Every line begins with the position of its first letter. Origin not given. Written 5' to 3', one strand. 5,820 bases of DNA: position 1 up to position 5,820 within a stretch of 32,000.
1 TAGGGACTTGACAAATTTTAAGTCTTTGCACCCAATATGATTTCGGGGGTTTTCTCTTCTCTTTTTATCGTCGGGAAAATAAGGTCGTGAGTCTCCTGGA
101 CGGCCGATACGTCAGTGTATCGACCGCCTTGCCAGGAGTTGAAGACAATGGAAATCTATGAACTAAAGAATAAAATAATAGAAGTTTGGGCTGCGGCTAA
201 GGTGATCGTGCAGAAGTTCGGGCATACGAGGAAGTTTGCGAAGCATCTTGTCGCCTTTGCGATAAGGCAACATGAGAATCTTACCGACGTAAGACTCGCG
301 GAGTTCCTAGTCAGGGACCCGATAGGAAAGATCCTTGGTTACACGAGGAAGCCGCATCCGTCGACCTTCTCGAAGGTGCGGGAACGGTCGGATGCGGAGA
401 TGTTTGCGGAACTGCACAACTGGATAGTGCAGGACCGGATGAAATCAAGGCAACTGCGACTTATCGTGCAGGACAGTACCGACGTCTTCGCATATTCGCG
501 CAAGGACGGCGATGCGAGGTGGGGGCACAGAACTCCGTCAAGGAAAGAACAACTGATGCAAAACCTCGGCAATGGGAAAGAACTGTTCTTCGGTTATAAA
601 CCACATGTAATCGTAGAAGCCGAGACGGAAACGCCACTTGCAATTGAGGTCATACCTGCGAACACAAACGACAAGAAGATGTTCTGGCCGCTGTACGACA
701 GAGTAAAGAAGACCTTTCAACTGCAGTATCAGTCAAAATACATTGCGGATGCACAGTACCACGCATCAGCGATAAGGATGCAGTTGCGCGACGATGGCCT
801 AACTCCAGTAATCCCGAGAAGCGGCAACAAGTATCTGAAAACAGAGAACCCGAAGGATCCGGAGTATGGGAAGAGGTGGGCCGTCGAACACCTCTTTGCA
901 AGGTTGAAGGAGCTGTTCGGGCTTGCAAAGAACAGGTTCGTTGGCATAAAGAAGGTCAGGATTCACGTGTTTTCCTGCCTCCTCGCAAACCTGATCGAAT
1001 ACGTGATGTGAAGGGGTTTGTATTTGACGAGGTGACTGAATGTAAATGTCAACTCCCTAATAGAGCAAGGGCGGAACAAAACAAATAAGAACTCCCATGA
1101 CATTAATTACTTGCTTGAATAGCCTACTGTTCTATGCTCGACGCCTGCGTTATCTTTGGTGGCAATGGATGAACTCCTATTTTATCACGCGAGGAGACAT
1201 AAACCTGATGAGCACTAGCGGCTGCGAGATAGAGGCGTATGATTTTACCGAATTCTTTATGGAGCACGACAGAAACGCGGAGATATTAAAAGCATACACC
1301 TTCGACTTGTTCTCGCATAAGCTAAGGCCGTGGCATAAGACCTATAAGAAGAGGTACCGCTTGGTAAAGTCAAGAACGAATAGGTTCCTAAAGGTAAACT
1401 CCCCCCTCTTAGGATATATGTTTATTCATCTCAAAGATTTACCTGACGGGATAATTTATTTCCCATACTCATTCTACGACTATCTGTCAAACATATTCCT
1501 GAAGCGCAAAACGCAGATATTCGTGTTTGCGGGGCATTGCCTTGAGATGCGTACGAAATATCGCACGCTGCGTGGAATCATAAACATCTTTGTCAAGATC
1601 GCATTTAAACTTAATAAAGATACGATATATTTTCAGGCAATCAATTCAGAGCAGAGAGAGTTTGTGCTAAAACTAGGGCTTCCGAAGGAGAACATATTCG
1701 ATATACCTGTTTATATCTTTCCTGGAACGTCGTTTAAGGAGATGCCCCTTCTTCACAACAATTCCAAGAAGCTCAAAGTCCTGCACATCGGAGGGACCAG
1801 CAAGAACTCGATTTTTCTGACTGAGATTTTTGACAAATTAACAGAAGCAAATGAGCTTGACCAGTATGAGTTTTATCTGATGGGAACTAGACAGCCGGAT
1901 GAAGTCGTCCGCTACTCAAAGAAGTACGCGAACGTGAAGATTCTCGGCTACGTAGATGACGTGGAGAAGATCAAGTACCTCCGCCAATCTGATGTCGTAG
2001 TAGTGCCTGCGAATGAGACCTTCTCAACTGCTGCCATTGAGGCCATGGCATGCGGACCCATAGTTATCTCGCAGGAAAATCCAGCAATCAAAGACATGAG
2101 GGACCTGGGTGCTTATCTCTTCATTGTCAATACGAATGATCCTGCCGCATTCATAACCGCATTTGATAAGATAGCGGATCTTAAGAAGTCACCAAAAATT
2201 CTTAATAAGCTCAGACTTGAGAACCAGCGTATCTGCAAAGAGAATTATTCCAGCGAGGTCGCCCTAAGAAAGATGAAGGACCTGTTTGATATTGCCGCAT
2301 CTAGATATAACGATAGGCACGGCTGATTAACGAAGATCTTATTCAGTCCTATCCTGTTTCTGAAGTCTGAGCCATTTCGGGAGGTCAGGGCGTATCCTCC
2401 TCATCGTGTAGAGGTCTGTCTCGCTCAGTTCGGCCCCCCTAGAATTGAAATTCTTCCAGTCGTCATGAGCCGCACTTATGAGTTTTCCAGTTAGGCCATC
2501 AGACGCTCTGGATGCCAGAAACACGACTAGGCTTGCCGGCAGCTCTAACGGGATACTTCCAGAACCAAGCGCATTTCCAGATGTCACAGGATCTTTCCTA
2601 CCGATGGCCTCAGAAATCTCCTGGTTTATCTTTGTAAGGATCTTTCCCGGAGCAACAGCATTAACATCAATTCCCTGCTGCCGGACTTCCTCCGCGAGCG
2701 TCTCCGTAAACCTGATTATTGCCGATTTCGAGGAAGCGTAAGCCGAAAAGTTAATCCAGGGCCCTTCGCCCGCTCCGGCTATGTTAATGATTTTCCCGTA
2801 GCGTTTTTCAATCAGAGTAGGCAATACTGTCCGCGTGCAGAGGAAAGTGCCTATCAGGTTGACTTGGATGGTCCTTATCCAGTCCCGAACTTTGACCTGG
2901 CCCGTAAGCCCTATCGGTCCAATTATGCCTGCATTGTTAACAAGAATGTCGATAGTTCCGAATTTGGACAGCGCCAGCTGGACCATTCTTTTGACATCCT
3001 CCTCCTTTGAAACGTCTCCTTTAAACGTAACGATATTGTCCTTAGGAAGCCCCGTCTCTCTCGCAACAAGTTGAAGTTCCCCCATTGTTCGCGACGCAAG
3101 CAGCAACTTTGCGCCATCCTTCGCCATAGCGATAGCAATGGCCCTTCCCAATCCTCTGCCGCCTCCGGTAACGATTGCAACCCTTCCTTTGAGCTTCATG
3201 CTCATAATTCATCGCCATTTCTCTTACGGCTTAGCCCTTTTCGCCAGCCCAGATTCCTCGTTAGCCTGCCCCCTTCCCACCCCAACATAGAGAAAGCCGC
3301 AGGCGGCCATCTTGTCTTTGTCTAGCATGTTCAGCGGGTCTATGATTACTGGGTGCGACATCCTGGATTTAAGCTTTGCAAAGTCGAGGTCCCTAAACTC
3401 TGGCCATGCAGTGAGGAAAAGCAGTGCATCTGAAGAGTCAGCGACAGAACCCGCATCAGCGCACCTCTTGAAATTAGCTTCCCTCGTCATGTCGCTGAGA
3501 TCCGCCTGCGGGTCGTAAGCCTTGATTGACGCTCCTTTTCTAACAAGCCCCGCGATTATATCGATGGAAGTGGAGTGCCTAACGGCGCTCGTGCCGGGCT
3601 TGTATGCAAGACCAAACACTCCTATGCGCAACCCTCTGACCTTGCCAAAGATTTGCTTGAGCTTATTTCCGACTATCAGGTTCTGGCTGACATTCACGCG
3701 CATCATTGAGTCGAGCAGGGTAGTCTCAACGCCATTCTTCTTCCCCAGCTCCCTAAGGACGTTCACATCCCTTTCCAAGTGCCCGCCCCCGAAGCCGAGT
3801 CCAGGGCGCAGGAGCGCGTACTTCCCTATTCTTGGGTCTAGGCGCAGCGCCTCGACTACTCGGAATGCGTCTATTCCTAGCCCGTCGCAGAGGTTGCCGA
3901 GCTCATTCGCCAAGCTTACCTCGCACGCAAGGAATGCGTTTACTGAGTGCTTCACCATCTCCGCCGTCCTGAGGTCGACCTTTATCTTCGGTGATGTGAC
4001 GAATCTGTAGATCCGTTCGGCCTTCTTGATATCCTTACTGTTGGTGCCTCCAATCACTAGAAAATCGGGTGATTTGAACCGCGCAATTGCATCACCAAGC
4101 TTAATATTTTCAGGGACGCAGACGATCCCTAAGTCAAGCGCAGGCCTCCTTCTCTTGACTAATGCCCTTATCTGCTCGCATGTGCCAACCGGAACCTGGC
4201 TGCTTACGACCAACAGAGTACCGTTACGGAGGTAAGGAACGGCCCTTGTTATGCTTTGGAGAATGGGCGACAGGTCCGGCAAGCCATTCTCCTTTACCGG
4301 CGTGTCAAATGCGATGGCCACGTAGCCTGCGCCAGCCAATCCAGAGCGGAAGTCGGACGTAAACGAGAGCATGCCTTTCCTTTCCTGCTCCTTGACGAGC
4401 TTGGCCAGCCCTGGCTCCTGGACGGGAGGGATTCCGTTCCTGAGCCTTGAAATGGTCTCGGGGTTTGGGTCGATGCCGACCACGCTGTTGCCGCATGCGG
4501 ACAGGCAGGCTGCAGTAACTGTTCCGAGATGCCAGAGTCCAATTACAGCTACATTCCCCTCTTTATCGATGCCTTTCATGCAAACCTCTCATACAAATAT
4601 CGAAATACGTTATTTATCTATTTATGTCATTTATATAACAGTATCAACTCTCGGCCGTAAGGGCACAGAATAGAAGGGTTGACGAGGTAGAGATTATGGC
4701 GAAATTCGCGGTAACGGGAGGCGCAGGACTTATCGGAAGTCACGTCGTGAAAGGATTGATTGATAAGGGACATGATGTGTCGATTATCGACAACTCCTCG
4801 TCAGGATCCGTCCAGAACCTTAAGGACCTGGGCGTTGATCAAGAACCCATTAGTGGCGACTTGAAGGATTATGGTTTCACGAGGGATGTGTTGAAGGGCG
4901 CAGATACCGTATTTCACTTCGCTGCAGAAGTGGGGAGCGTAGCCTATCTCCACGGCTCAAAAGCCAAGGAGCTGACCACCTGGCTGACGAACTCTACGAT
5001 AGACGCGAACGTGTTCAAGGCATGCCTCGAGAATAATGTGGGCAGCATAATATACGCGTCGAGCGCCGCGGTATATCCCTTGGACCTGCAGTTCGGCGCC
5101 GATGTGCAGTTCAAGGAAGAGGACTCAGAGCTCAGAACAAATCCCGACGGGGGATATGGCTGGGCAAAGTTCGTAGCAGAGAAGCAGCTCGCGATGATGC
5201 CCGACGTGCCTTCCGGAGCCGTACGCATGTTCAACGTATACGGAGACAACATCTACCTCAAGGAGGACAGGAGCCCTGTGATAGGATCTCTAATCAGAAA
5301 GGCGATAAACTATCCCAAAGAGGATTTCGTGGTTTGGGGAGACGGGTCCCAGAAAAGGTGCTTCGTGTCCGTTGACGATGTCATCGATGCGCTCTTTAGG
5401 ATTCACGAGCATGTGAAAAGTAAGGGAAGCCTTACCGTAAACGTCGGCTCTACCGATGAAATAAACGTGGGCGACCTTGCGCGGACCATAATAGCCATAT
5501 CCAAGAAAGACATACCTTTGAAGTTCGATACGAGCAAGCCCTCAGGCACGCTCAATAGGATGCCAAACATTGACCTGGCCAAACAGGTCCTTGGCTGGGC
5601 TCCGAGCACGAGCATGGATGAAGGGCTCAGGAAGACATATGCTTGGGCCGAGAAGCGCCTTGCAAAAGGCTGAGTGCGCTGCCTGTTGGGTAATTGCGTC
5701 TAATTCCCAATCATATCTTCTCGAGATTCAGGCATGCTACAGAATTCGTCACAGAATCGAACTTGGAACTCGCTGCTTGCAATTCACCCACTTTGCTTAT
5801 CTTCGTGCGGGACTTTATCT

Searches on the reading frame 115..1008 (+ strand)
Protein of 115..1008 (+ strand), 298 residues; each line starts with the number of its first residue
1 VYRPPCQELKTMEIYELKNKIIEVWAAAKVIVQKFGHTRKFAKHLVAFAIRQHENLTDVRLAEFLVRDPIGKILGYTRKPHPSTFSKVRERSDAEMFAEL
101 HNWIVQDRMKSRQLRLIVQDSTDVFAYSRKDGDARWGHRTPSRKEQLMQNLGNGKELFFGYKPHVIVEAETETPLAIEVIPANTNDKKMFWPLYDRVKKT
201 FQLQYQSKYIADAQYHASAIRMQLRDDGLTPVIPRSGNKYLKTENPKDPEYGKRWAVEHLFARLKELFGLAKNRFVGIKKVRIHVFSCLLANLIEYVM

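Call 75: search_protein_families(library=pfam, proteins=[window:115-1008:+], max_evalue=0.0001)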
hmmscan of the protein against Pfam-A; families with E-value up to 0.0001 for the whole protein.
window:115-1008:+ (298 aa): 2 families
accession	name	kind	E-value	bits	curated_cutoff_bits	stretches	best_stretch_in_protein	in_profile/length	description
PF01609.27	DDE_Tnp_1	-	9e-22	78.2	23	1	116-291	6-197/200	Transposase DDE domain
PF13612.12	DDE_Tnp_1_3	-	8.1e-05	23.1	27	0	157-272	42-149/155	Transposase DDE domain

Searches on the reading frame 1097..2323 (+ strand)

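Call 75: search_protein_families(library=pfam, proteins=[window:1097-2323:+], max_evalue=0.0001)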
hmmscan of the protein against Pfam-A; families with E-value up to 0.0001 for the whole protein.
window:1097-2323:+ (409 aa): 3 families
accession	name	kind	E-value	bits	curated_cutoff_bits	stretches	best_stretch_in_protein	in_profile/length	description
PF13692.12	Glyco_trans_1_4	-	2.6e-17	63.9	27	1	228-359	4-139/142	Glycosyl transferases group 1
PF00534.26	Glycos_transf_1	-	2.7e-14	53.5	26.4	1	235-369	27-165/172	Glycosyl transferases group 1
PF13524.12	Glyco_trans_1_2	-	3.6e-05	24.2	25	1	250-387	8-136/144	Glycosyl transferase-like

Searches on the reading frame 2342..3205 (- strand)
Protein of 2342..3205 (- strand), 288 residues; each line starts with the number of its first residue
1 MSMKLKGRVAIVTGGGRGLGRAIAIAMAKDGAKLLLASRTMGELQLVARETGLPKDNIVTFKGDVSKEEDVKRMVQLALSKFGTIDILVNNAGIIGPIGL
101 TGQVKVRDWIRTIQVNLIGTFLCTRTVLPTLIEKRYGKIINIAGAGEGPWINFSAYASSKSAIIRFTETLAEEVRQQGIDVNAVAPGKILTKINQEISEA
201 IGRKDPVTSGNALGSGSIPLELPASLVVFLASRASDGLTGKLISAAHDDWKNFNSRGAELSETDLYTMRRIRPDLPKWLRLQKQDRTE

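Call 75: search_protein_families(library=pfam, proteins=[window:2342-3205:-], max_evalue=0.0001)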
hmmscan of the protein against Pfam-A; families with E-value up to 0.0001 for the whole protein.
window:2342-3205:- (288 aa): 3 families
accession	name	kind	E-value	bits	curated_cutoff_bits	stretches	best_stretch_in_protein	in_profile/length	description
PF00106.31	adh_short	-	2.4e-55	187.5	26.6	1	8-200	1-193/195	short chain dehydrogenase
PF13561.12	adh_short_C2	-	2.5e-43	148.8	27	1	17-243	6-229/236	Enoyl-(Acyl carrier protein) reductase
PF08659.16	KR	-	2.7e-08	34.4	22.6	1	11-115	4-111/180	KR domain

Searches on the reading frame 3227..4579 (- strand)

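Call 75: search_protein_families(library=pfam, proteins=[window:3227-4579:-], max_evalue=0.0001)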
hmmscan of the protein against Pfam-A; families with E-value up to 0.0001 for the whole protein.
window:3227-4579:- (451 aa): 3 families
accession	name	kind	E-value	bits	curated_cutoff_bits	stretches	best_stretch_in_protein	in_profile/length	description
PF03721.20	UDPG_MGDP_dh_N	-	1.5e-34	119.6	27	1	9-189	2-186/187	UDP-glucose/GDP-mannose dehydrogenase family, NAD binding domain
PF03720.21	UDPG_MGDP_dh_C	-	4.6e-26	91.6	30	1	320-421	1-103/103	UDP-glucose/GDP-mannose dehydrogenase family, UDP binding domain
PF00984.24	UDPG_MGDP_dh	-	3.3e-25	88.5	25.4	1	204-296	1-92/94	UDP-glucose/GDP-mannose dehydrogenase family, central domain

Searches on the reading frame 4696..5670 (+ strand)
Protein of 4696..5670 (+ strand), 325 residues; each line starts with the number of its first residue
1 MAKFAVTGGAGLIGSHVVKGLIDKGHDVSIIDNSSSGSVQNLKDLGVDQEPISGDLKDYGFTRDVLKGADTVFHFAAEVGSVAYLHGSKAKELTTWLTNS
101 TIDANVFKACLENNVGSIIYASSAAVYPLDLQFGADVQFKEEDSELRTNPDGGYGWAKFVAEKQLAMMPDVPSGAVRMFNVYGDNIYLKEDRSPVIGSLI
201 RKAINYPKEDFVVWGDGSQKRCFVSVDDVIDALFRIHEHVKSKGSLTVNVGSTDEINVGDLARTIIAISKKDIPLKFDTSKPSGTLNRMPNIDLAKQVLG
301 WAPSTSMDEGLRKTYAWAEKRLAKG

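Call 75: search_protein_families(library=pfam, proteins=[window:4696-5670:+], max_evalue=0.0001)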
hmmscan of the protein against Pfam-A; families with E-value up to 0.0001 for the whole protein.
window:4696-5670:+ (325 aa): 8 families
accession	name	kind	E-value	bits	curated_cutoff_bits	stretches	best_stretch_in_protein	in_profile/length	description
PF01370.27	Epimerase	-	5.8e-40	137.6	20.9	1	6-251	3-240/240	NAD dependent epimerase/dehydratase family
PF16363.11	GDP_Man_Dehyd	-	5.4e-26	92.3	27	1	6-314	2-332/332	GDP-mannose 4,6 dehydratase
PF01073.25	3Beta_HSD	-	7.5e-16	58.4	22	1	5-166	1-158/280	3-beta hydroxysteroid dehydrogenase/isomerase family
PF05368.20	NmrA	-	5.6e-08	33.2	27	1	4-77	5-78/298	NmrA-like family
PF13460.12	NAD_binding_10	-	1.6e-07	31.8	27.2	1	8-129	1-105/184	NAD(P)H-binding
PF02719.21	Polysacc_synt_2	-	2.8e-06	27.2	20.2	1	6-130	3-136/293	Polysaccharide biosynthesis protein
PF07993.18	NAD_binding_4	-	1.2e-05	25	20.1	0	64-183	84-209/258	Male sterility protein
PF00106.31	adh_short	-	4.3e-05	23.5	26.6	1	5-126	4-120/195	short chain dehydrogenase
